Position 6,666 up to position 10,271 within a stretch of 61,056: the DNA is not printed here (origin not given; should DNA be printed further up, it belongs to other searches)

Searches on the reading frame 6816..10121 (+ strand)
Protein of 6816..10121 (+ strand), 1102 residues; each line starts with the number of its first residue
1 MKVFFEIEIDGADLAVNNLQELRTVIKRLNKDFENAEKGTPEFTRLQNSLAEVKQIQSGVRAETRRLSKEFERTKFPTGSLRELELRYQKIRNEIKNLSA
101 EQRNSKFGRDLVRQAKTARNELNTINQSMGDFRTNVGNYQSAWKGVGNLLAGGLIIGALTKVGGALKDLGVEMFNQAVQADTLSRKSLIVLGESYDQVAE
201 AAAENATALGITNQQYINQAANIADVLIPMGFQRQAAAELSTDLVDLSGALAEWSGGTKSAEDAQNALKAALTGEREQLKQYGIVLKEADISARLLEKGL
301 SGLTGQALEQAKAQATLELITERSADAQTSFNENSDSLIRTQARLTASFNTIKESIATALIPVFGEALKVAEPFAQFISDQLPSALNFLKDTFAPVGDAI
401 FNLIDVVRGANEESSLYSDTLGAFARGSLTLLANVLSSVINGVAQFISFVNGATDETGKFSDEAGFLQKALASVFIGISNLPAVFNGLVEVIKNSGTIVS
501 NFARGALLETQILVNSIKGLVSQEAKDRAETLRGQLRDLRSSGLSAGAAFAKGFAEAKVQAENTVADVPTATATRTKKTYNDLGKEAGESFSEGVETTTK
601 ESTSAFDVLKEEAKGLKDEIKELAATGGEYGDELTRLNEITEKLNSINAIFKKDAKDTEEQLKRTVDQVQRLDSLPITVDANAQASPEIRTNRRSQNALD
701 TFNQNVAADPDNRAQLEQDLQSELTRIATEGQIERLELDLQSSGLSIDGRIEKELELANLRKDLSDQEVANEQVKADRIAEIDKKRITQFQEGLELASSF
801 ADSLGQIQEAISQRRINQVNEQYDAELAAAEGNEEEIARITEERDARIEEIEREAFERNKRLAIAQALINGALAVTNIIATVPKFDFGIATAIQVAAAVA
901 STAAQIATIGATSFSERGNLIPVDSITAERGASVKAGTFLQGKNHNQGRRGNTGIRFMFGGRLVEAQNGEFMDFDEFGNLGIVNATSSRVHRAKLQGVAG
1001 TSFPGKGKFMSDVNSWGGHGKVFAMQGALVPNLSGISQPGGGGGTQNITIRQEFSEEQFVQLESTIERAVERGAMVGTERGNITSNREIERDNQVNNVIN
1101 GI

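Call 16: search_protein_families(library=phrogs, proteins=[window:6816-10121:+], max_evalue=0.00001)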
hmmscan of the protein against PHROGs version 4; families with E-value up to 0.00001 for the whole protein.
window:6816-10121:+ (1102 aa): 1 family
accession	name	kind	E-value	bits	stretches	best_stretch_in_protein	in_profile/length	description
phrog_18891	-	tail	5e-07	29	0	788-908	924-1047/1191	tail length tape measure protein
